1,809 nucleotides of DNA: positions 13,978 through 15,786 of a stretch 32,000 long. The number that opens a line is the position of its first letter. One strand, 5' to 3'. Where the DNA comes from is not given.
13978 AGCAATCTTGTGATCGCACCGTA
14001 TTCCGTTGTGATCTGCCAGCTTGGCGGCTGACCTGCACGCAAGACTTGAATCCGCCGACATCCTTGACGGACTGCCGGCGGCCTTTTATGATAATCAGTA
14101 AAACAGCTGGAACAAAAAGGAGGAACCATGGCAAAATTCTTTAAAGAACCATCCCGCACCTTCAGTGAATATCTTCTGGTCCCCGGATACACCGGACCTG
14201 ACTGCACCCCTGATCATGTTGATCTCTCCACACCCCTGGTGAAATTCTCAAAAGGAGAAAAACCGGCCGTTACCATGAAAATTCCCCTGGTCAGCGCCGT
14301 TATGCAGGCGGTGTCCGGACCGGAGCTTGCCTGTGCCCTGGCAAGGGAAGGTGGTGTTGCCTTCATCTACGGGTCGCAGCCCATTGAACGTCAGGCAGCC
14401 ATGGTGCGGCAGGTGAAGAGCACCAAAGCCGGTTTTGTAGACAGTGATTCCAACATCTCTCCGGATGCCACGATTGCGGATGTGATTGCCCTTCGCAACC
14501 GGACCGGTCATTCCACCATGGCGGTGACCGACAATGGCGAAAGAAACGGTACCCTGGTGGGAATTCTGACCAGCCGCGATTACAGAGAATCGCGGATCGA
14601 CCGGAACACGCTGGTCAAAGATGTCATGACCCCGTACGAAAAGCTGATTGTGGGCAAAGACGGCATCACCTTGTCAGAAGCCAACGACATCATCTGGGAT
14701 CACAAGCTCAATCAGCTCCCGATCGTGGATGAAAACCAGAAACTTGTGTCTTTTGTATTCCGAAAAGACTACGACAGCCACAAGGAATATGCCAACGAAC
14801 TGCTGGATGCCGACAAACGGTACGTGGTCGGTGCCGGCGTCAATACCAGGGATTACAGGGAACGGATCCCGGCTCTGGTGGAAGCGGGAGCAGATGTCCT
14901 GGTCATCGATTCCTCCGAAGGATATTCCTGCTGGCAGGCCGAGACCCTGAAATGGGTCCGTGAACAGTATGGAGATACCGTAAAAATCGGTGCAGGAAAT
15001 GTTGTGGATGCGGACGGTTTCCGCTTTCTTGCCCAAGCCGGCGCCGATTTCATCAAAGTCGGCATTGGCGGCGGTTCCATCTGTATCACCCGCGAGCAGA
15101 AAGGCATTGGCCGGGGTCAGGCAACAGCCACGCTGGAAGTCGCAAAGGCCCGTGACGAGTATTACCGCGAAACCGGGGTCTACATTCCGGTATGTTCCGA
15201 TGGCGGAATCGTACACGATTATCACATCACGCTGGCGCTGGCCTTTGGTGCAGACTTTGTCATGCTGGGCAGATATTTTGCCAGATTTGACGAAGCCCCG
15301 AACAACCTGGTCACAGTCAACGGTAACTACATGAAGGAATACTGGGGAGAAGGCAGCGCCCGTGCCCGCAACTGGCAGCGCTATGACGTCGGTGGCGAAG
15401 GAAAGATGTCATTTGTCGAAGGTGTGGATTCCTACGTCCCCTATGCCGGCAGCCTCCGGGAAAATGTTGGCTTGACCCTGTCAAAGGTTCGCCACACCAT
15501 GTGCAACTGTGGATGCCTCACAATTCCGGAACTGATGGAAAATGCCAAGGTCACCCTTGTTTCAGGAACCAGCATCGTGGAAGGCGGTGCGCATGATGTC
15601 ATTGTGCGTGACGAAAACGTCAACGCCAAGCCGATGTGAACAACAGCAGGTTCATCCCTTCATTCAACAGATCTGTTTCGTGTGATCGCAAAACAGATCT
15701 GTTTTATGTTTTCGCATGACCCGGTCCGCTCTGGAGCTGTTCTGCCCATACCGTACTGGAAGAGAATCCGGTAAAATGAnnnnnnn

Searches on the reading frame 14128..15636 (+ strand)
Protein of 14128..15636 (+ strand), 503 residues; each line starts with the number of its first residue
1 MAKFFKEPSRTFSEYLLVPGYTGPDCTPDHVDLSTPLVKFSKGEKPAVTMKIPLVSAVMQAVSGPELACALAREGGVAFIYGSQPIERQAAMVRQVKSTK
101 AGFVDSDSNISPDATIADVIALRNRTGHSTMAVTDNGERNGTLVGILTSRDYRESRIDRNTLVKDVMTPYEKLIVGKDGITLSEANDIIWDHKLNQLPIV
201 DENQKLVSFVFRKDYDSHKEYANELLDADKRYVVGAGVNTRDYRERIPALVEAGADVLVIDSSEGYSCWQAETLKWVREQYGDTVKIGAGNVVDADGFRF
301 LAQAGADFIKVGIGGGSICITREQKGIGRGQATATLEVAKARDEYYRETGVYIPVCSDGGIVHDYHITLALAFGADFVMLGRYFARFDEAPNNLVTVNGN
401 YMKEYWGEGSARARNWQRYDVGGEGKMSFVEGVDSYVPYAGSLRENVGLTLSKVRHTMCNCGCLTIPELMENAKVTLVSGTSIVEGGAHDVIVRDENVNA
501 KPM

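Call 3: search_protein_families(library=pfam, proteins=[window:14128-15636:+], max_evalue=0.01)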
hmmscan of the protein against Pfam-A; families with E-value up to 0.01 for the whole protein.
window:14128-15636:+ (503 aa): 5 families
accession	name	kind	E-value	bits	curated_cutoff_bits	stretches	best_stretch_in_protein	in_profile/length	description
PF00478.31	IMPDH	-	7.7e-108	361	25.6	1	11-489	3-345/345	IMP dehydrogenase / GMP reductase domain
PF00571.33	CBS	-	7.9e-10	39.4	24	1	110-152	12-51/57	CBS domain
PF03060.21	NMO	-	1.1e-07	32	28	1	217-393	79-234/331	Nitronate monooxygenase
PF01070.24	FMN_dh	-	2.6e-07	30.4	24.9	1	270-384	206-305/350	FMN-dependent dehydrogenase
PF01645.23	Glu_synthase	-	0.0015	18.2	20.4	1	273-382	197-305/369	Conserved region in glutamate synthase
